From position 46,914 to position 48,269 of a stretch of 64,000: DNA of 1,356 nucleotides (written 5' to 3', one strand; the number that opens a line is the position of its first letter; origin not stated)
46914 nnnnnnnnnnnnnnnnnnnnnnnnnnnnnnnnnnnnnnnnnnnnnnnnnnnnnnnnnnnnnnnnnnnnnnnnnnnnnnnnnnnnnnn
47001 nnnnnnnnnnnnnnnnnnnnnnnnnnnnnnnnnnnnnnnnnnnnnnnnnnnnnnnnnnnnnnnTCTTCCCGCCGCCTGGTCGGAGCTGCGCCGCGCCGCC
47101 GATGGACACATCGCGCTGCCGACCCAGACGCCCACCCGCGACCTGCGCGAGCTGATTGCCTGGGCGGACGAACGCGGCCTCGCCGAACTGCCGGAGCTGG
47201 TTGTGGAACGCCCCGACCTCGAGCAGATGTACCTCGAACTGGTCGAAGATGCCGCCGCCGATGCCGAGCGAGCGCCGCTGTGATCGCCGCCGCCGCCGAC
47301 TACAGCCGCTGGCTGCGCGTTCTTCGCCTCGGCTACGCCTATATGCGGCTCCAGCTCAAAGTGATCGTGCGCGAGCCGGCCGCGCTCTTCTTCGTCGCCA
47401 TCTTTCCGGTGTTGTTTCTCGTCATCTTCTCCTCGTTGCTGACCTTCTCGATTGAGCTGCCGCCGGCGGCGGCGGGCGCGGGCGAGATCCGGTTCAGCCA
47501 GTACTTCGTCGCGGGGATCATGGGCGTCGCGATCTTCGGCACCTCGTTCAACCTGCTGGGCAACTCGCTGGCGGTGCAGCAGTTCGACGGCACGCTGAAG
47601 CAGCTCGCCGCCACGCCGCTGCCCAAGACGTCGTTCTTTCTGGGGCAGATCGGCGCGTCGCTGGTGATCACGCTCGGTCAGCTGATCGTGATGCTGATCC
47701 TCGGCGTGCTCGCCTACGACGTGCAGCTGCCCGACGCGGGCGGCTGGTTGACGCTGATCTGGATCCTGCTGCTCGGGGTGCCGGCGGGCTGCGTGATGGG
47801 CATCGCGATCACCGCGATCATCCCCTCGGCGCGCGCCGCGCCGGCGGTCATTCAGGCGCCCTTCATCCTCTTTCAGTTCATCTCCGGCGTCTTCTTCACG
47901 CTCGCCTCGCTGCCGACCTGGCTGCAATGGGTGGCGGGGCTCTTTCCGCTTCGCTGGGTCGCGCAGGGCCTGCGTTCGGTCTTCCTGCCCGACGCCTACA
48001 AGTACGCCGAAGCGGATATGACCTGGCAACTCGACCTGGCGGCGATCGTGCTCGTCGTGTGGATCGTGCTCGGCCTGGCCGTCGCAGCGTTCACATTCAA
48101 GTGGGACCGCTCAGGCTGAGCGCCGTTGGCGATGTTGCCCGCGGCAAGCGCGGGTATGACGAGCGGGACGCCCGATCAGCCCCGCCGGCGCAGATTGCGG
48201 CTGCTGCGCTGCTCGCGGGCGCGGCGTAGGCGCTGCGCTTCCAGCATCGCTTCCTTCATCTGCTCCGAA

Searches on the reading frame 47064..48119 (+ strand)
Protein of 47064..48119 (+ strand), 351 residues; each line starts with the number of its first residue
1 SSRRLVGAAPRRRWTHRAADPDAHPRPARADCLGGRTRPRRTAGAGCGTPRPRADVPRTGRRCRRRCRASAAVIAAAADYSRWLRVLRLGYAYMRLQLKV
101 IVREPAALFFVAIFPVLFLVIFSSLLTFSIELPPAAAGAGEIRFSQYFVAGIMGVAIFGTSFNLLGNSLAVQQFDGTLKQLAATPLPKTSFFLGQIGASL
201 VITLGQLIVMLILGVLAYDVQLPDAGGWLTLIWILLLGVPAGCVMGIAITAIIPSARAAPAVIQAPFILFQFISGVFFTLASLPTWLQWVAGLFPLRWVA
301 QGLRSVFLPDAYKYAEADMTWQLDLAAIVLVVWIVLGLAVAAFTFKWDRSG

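Call 81: search_protein_families(library=pfam, proteins=[window:47064-48119:+], max_evalue=0.001)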
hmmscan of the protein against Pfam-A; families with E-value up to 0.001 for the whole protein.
window:47064-48119:+ (351 aa): 2 families
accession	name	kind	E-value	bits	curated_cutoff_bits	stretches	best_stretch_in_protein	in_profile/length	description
PF01061.29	ABC2_membrane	-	7.5e-20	71.8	26.9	1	94-308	7-211/211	ABC-2 type transporter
PF12698.13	ABC2_membrane_3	-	9.6e-16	58.2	31.6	1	145-341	160-345/347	ABC-2 family transporter protein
